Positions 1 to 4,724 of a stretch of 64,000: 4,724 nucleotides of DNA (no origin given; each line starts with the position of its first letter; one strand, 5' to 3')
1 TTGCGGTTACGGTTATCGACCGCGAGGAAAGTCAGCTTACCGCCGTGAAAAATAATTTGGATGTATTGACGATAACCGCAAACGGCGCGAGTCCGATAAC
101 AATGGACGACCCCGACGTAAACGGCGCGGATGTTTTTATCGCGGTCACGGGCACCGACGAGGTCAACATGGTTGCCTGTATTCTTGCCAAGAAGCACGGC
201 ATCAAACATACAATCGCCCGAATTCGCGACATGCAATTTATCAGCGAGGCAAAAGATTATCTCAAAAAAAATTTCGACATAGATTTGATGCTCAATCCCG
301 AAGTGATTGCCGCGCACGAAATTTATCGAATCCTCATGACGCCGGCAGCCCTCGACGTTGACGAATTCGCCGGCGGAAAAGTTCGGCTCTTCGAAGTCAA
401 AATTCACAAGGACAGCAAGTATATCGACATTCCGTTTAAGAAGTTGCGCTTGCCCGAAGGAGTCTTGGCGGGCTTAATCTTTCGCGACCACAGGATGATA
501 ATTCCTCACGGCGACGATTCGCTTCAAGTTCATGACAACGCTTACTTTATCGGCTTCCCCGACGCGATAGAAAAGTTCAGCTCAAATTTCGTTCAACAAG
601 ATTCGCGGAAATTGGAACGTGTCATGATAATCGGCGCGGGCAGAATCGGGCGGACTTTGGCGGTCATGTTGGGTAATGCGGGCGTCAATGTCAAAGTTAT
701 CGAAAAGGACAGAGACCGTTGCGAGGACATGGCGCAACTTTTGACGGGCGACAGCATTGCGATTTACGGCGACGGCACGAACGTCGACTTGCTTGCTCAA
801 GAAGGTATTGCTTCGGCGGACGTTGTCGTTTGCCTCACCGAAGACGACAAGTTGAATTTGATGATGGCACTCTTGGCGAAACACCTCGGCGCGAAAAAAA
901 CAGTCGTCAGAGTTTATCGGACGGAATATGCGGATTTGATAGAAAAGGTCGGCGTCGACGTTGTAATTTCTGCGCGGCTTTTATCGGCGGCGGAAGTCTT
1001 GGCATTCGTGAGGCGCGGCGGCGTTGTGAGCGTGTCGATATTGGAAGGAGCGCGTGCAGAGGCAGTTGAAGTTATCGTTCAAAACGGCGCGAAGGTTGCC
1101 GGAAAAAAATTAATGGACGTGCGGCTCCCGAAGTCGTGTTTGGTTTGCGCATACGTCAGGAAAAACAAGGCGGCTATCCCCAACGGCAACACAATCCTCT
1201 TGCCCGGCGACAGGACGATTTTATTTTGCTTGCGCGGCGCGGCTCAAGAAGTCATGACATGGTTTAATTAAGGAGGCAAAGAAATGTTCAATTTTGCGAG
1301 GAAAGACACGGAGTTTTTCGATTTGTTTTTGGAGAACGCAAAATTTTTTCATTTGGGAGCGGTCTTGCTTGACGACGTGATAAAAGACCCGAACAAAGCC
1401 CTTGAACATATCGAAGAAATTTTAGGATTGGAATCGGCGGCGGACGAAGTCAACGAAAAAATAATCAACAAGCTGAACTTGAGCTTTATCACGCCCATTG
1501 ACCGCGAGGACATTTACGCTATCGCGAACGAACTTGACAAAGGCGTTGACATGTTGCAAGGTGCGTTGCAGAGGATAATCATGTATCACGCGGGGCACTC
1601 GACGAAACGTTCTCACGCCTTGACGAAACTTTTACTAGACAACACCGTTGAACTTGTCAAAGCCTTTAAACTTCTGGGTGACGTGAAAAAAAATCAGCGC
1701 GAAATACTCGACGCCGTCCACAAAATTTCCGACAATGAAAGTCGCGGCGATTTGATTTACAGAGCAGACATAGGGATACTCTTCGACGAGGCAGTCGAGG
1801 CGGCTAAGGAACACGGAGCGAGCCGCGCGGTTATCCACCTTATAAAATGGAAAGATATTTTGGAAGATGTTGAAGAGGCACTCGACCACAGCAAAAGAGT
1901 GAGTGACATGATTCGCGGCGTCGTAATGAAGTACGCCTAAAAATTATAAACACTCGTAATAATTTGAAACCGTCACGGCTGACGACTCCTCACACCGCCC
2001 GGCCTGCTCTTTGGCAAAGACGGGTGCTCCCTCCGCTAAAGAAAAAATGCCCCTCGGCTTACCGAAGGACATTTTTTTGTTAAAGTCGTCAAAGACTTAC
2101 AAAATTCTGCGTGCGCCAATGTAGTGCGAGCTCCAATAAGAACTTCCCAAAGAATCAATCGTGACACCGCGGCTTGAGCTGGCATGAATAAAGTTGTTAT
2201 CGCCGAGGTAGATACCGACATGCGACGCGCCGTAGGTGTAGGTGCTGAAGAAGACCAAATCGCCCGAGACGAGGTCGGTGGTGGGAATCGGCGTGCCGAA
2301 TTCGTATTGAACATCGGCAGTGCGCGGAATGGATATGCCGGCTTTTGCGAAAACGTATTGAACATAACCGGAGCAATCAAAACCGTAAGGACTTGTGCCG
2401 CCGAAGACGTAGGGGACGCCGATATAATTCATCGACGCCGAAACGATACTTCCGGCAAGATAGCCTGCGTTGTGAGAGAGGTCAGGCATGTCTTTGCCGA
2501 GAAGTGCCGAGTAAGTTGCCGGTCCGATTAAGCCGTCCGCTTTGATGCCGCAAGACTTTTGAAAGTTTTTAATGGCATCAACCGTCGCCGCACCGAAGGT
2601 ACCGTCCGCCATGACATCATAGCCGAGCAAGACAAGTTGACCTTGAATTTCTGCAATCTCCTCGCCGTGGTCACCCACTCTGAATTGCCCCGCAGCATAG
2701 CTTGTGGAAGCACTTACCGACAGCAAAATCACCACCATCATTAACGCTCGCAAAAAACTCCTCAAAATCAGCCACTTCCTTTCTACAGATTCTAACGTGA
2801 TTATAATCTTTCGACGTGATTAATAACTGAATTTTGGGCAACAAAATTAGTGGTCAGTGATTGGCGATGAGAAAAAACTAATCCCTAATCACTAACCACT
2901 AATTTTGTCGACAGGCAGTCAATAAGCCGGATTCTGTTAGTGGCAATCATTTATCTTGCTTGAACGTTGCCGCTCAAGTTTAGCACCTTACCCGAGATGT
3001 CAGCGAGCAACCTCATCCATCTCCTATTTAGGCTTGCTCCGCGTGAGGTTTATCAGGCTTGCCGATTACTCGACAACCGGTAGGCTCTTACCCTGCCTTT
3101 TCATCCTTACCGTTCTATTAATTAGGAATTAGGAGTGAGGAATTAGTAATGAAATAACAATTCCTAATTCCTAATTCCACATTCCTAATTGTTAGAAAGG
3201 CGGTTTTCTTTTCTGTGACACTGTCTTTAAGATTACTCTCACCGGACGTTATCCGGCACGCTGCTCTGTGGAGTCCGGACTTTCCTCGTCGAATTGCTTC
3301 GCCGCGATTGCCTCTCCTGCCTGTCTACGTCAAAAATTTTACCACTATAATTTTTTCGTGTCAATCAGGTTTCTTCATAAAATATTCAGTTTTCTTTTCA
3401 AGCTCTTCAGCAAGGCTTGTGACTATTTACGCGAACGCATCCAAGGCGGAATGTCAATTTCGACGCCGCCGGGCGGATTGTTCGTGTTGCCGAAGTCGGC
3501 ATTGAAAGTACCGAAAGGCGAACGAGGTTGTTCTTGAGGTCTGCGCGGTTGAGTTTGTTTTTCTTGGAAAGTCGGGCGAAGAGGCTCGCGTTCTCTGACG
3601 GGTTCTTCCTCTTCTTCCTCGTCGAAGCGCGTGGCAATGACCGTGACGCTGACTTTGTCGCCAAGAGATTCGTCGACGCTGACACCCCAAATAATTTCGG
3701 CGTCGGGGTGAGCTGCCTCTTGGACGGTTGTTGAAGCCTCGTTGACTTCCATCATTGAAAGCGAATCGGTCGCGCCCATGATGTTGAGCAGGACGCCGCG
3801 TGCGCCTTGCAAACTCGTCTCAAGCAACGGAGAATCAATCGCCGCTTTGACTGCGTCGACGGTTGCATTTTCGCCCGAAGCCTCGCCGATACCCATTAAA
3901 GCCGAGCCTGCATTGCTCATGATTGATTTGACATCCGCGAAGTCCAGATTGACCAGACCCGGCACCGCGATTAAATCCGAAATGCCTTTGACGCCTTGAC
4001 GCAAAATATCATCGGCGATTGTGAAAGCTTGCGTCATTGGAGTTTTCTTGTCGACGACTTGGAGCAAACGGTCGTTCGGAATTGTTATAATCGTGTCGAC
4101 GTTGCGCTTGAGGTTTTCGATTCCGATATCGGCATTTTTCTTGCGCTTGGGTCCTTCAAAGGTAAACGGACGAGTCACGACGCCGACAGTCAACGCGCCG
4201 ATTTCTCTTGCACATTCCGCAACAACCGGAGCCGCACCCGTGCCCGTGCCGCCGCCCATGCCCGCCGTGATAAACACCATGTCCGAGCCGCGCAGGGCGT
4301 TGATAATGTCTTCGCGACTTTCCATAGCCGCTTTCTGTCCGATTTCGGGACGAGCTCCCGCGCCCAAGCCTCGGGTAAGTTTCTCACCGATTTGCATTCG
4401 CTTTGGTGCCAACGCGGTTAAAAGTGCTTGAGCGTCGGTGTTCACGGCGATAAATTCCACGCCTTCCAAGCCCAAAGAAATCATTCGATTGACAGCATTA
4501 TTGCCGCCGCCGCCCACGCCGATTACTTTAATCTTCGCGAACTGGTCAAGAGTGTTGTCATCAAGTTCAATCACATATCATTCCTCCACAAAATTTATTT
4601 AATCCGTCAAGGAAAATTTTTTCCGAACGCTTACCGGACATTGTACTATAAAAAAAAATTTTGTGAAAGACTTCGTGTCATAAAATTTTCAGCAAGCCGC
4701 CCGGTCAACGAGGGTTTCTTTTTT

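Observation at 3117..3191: Helix P12 of RNase P RNA is built from a dispersed heptanucleotide repeat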

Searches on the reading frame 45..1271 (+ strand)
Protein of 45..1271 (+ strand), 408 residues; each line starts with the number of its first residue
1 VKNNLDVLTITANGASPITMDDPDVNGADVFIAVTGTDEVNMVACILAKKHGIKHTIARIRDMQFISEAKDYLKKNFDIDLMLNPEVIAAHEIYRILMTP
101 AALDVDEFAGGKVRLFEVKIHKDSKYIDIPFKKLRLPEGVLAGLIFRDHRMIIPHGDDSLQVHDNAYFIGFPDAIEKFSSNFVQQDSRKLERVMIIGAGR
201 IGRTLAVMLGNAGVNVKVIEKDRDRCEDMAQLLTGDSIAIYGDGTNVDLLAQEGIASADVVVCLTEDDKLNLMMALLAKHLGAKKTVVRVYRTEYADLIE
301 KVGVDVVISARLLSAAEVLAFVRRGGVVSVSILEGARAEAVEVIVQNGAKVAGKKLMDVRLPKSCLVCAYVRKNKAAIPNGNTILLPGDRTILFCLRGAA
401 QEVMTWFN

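Call 8: search_protein_families(library=pfam, proteins=[window:45-1271:+])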
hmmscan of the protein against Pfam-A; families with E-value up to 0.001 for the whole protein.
window:45-1271:+ (408 aa): 13 families
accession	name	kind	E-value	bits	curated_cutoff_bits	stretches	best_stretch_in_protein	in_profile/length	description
PF02254.24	TrkA_N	-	1.4e-37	129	23.8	2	193-309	1-115/116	TrkA-N domain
PF02080.26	TrkA_C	-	3.3e-26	91.4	27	2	341-407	2-70/71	TrkA-C domain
PF13241.12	NAD_binding_7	-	1.3e-07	32.6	22.1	1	191-282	8-86/104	Putative NAD(P)-binding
PF01488.26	Shikimate_DH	-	3.1e-05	24.5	24.3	1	189-268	11-86/138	Shikimate / quinate 5-dehydrogenase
PF03807.23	F420_oxidored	-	0.00013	22.9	21.6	1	192-288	1-89/94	NADP oxidoreductase coenzyme F420-dependent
PF01494.25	FAD_binding_3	-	0.00013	21.7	22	1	193-226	4-37/349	FAD binding domain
PF03435.24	Sacchrp_dh_NADP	-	0.00019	22.2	25.1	1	193-264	1-75/129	Saccharopine dehydrogenase NADP binding domain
PF02558.23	ApbA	-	0.00038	20.5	22.2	0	193-231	1-38/150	Ketopantoate reductase PanE/ApbA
PF03721.20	UDPG_MGDP_dh_N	-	0.00045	20.3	27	0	192-231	2-41/187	UDP-glucose/GDP-mannose dehydrogenase family, NAD binding domain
PF13478.12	XdhC_C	-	0.0005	21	29.7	0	193-276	1-64/125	XdhC Rossmann domain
PF02737.24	3HCDH_N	-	0.00068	20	22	0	193-233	2-42/180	3-hydroxyacyl-CoA dehydrogenase, NAD binding domain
PF07992.20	Pyr_redox_2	-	0.00081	19.3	26.1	0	184-223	142-175/291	Pyridine nucleotide-disulphide oxidoreductase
PF01210.29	NAD_Gly3P_dh_N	-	0.00098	19.6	23.1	0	193-287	2-99/158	NAD-dependent glycerol-3-phosphate dehydrogenase N-terminus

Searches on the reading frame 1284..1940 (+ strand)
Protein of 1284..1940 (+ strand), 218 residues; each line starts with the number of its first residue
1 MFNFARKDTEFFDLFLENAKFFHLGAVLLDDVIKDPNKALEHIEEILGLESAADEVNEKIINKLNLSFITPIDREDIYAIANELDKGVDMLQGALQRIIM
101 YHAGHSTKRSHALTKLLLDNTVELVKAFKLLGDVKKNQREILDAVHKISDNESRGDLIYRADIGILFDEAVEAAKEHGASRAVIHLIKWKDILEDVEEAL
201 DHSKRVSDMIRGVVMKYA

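Call 8: search_protein_families(library=pfam, proteins=[window:1284-1940:+])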
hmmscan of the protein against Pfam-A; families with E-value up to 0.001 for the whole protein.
window:1284-1940:+ (218 aa): 1 family
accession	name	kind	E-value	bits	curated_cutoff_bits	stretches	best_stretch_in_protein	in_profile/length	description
PF01865.21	PhoU_div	-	3.7e-16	59.6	24.4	1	11-215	13-213/214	Protein of unknown function DUF47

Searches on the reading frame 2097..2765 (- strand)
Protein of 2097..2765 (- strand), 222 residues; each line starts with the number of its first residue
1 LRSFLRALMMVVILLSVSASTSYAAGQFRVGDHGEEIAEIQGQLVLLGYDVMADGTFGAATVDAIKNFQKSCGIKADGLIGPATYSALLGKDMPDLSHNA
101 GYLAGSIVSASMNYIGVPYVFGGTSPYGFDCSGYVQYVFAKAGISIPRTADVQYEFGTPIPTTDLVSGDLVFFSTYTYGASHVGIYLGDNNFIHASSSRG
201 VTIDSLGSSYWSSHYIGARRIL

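Call 8: search_protein_families(library=pfam, proteins=[window:2097-2765:-])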
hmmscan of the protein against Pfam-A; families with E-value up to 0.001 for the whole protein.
window:2097-2765:- (222 aa): 3 families
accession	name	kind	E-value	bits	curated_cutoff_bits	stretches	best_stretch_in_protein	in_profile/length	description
PF00877.26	NLPC_P60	-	8.7e-35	119.3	23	1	116-220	1-105/105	NlpC/P60 family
PF01471.23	PG_binding_1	-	3.8e-15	56.2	23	1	34-88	2-57/57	Putative peptidoglycan binding domain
PF09374.15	PG_binding_3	-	6.1e-07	30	24.6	0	41-66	7-32/76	Predicted Peptidoglycan domain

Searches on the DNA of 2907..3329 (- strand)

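Call 7: search_dna_similar(query=window:2907-3329:-, collection=plasmids, mode=distant, max_rows=10)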
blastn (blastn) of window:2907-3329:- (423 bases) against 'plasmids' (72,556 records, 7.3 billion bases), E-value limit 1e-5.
Records with a match: 11; places in all: 11; records where one place covers at least 80% of the query: 0.
Best place of each record, by identity: 80-90% 2; 60-80% 9.
By first word of the organism name: Sinorhizobium 4; Paracoccus 2; Proteus 2; Rhizobium 1; Shinella 1; Paenibacillus 1.
By predicted mobility (MOB-suite, as given by PLSDB): non-mobilizable 7; conjugative 2; mobilizable 2.
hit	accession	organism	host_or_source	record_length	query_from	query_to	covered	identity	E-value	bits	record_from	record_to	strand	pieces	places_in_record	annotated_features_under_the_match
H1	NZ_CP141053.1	Paracoccus denitrificans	-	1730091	24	131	26%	74.3%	5e-6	59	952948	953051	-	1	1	none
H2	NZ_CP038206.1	Paracoccus pantotrophus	single cell,soil associated with ...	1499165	24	131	26%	74.3%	5e-6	59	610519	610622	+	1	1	none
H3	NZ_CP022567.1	Rhizobium leguminosarum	Root nodule,Pisum sativum root-nodule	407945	43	135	22%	79.8%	2e-11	78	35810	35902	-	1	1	none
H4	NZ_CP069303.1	Shinella sp. PSBB067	monoisolate,Minnesota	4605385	43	136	22%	77.9%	3e-9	71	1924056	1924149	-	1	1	none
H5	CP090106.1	Sinorhizobium meliloti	Medicago,Cell culture,Plant nodule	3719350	42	130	21%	76.7%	1e-6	62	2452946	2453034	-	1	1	none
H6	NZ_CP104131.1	Sinorhizobium sp. K101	Phaseolus vulgaris,cell ...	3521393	42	130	21%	76.7%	1e-6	62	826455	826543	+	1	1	none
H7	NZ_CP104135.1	Sinorhizobium sp. C101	Phaseolus vulgaris,cell ...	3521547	42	130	21%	76.7%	1e-6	62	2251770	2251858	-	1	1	none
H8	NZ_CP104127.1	Sinorhizobium sp. M103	Phaseolus vulgaris,cell ...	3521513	42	130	21%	76.7%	1e-6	62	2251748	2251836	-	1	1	none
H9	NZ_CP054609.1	Paenibacillus cellulosilyticus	cell culture,soil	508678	43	120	18%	78.2%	1e-7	65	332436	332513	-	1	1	none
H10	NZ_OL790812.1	Proteus mirabilis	-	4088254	43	88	11%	89.1%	1e-6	62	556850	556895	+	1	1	none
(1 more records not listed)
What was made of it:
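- Tried and rejected: A BLAST of rnpB against plasmids gave only short core matches in unrelated taxa and was uninformative (call 7).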

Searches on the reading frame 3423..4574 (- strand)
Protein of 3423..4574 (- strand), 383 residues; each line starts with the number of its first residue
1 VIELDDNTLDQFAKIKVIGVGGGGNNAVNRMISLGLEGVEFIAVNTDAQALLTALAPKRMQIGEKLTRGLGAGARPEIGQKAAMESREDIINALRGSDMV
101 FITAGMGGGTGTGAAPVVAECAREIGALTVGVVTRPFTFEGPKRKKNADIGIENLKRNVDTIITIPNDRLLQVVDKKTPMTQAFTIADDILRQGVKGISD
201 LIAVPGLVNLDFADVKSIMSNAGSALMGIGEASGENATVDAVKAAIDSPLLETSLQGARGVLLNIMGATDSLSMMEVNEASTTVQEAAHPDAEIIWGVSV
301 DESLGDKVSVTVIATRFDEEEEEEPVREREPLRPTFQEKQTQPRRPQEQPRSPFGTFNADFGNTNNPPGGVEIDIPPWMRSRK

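Call 8: search_protein_families(library=pfam, proteins=[window:3423-4574:-])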
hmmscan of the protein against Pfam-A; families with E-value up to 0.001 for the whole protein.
window:3423-4574:- (383 aa): 2 families
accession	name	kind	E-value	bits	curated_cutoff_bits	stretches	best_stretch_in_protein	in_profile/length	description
PF00091.31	Tubulin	-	2.8e-51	174.9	33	1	14-174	1-189/190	Tubulin/FtsZ family, GTPase domain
PF12327.13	FtsZ_C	-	1e-29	103.1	27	1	223-317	1-94/95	FtsZ family, C-terminal domain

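Call 10: find_related_loci(query=window:3423-4574:-, collection=genome_contigs, flank=6000)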
Query window:3423-4574:- (383 aa) in genome_contigs; peptide patterns used: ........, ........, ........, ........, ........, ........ (x = any residue, [..] = any of these).
600 stretches matched a pattern (row limit reached: there are more); 469 encode a relative of the query (tblastn E <= 1e-3); the best 80 are kept; 80 distinct loci.
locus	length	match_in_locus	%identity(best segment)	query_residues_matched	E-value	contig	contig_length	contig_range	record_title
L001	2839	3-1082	92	21-383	0e+0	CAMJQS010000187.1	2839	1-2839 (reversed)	MAG: uncultured Selenomonadales bacterium isolate SRR12081293_bin.93_metaWRAP_v1.3_MAG genome assembly, contig: ERZ12289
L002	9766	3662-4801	92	1-383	0e+0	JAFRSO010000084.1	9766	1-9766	MAG: Selenomonadaceae bacterium isolate RGIG2762 Goat_Omasum-5__c688455, whole genome shotgun sequence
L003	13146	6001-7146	90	1-383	0e+0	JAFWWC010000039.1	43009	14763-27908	MAG: Selenomonadaceae bacterium isolate RGIG6124 Sheep_Omasum.Co__c2531554, whole genome shotgun sequence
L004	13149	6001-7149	91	1-383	0e+0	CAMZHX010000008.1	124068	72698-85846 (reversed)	MAG TPA_asm: uncultured Selenomonadales bacterium isolate SRR10912539_bin.47_metaWRAP_v1.3_MAG genome assembly, contig:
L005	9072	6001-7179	88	1-383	0e+0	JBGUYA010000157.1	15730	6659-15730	MAG: Quinella sp. isolate ruminal_MAG_489 ruminal_MAG_489_contig_0157, whole genome shotgun sequence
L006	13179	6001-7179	88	1-383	0e+0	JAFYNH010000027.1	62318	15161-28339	MAG: Selenomonadaceae bacterium isolate RGIG7246 Water_buffalos_Cecum-3__c234504, whole genome shotgun sequence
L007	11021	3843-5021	87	1-383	0e+0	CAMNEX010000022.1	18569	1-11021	MAG: uncultured Selenomonadales bacterium isolate SRR1206671_bin.86_metaWRAP_v1.3_MAG genome assembly, contig: NODE.6004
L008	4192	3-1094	89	9-383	0e+0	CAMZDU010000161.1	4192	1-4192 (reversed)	MAG TPA_asm: uncultured Selenomonadales bacterium isolate SRR10912533_bin.32_metaWRAP_v1.3_MAG genome assembly, contig:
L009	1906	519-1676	83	1-382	0e+0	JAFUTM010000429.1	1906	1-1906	MAG: Selenomonadaceae bacterium isolate RGIG4811 Roe_deer_Reticulum.Co__c991051, whole genome shotgun sequence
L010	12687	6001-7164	79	1-383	2e-179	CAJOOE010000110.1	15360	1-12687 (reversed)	uncultured Selenomonadaceae bacterium isolate Rumen_Coassembly_mag_1566 genome assembly, contig: k87_8562957, whole geno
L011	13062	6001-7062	83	1-356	9e-170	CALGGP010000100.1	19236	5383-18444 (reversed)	MAG TPA_asm: uncultured Selenomonadales bacterium isolate ERR1278103_bin.24_CONCOCT_v1.1_MAG genome assembly, contig: ER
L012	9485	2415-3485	80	1-359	4e-165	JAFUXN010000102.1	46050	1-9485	MAG: Selenomonadaceae bacterium isolate RGIG4916 Roe_deer_Rumen-3__c224279, whole genome shotgun sequence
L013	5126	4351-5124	98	1-258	5e-165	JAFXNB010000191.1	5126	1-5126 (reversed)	MAG: Selenomonadaceae bacterium isolate RGIG6564 Sheep_Reticulum-5__c936146, whole genome shotgun sequence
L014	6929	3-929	88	77-383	7e-156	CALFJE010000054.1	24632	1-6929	MAG TPA_asm: uncultured Selenomonadales bacterium isolate ERR1278105_bin.27_CONCOCT_v1.1_MAG genome assembly, contig: ER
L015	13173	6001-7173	71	1-382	8e-152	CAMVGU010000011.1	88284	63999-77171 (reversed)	MAG TPA_asm: uncultured Selenomonas sp. isolate SRR8387716_bin.17_metaWRAP_v1.3_MAG genome assembly, contig: ERZ14209542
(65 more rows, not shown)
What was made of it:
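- Tried and rejected: A cyanobacterial origin of the window was rejected (call 10).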

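Call 25: find_encoding_contigs(protein=window:3423-4574:-, flank=3000, max_places=10)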
Protein window:3423-4574:- (383 aa): 7 contigs read that carry it; 2 places shown.
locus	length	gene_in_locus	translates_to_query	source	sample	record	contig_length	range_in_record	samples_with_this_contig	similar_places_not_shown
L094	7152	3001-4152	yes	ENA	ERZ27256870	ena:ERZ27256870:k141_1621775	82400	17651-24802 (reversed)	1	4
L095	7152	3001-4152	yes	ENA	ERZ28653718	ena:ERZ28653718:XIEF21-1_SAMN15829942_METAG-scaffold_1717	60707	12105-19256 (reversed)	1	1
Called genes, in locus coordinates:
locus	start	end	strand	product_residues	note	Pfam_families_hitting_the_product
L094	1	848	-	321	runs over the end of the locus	PF10340:Say1_Mug180, PF20434:BD-FAE, PF07859:Abhydrolase_3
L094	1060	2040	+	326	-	PF01113:DapB_N (faint), PF16654:DAPDH_C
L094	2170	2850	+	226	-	-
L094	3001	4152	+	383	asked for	PF00091:Tubulin, PF12327:FtsZ_C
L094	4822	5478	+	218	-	PF01471:PG_binding_1, PF09374:PG_binding_3 (faint), PF00877:NLPC_P60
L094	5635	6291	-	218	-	PF01865:PhoU_div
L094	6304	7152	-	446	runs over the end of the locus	PF00070:Pyr_redox (faint), PF01210:NAD_Gly3P_dh_N (faint), PF01266:DAO (faint), PF02254:TrkA_N, PF13241:NAD_binding_7 (weak), PF02080:TrkA_C, PF02254:TrkA_N, PF02080:TrkA_C, +11 more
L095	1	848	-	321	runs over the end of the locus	PF10340:Say1_Mug180, PF20434:BD-FAE, PF07859:Abhydrolase_3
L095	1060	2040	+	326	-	PF01113:DapB_N (faint), PF16654:DAPDH_C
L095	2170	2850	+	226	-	-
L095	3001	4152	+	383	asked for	PF00091:Tubulin, PF12327:FtsZ_C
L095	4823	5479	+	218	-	PF01471:PG_binding_1, PF09374:PG_binding_3 (faint), PF00877:NLPC_P60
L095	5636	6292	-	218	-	PF01865:PhoU_div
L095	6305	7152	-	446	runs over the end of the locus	PF00070:Pyr_redox (faint), PF01210:NAD_Gly3P_dh_N (faint), PF01266:DAO (faint), PF02254:TrkA_N, PF13241:NAD_binding_7 (weak), PF02080:TrkA_C, PF02254:TrkA_N, PF02080:TrkA_C, +11 more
